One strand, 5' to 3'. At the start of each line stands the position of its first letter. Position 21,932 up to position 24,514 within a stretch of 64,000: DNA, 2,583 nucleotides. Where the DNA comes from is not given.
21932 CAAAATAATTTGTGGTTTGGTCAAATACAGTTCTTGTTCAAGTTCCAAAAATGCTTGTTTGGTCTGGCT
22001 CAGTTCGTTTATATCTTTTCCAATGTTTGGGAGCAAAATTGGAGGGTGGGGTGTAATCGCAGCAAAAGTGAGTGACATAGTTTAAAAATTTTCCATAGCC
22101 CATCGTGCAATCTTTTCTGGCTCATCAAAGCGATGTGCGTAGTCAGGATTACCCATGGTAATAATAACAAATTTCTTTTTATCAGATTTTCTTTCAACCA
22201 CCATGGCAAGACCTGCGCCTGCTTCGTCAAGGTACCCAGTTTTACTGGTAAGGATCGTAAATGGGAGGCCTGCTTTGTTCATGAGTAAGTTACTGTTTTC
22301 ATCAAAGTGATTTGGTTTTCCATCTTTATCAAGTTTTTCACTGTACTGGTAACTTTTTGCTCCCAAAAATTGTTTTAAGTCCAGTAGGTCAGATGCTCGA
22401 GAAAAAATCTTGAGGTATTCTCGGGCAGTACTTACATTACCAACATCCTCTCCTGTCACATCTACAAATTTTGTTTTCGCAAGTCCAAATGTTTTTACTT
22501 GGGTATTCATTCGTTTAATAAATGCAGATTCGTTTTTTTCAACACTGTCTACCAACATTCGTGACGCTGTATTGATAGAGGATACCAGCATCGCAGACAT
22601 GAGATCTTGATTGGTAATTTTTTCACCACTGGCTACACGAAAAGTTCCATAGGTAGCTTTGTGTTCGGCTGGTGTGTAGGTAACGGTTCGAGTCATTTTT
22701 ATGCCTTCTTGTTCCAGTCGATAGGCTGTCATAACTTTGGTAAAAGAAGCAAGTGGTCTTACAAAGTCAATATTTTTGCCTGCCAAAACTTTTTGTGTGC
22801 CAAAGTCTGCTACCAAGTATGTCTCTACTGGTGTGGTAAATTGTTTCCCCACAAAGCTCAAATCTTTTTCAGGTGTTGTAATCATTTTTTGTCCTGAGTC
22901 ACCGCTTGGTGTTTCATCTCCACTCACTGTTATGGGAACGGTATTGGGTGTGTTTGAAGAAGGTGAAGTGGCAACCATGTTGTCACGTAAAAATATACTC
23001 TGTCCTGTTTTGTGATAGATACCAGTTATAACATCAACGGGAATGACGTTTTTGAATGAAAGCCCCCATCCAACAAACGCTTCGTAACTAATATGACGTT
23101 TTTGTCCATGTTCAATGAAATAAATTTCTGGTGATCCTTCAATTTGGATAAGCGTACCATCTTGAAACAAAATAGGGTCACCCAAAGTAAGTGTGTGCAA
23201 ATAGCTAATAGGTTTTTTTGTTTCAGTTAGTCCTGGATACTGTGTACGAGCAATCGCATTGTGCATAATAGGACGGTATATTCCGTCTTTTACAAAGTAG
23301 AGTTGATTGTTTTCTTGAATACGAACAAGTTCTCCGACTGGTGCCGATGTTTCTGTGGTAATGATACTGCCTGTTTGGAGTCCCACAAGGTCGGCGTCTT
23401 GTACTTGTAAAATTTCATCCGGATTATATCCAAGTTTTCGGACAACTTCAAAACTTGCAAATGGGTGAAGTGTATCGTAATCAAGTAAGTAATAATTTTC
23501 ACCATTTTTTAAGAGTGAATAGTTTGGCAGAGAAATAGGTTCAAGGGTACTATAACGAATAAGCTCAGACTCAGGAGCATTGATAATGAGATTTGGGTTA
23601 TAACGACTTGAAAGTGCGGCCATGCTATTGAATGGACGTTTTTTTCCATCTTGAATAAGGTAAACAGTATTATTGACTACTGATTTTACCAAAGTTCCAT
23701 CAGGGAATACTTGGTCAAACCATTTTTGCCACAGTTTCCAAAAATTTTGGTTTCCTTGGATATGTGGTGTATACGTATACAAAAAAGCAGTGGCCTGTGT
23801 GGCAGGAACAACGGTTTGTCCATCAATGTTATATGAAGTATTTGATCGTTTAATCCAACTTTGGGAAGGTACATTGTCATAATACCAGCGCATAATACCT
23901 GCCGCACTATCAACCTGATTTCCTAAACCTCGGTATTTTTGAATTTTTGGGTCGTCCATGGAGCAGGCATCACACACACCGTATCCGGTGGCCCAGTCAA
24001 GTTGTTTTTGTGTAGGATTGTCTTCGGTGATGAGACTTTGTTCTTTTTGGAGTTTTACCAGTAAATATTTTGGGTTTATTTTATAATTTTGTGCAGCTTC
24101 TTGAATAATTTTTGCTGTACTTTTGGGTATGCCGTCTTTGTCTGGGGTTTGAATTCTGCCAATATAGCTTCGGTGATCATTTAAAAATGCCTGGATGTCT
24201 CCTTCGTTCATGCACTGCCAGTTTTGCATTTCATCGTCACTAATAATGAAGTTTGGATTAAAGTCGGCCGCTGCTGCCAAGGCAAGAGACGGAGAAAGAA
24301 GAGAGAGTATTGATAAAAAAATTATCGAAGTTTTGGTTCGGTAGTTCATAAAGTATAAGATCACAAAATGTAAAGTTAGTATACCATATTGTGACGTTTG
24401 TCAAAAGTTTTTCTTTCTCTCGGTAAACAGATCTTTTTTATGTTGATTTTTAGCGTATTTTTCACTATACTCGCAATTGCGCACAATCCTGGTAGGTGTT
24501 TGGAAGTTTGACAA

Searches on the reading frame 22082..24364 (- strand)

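Call 68: search_protein_families(library=pfam, proteins=[window:22082-24364:-], max_evalue=0.001)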
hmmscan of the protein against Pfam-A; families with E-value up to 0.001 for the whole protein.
window:22082-24364:- (760 aa): 2 families
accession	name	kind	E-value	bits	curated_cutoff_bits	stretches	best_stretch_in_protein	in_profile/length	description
PF00768.25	Peptidase_S11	-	1.4e-29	103.7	27.6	1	514-738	13-236/239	D-alanyl-D-alanine carboxypeptidase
PF13354.11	Beta-lactamase2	-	3.6e-10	40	22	1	517-656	3-145/214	Beta-lactamase enzyme family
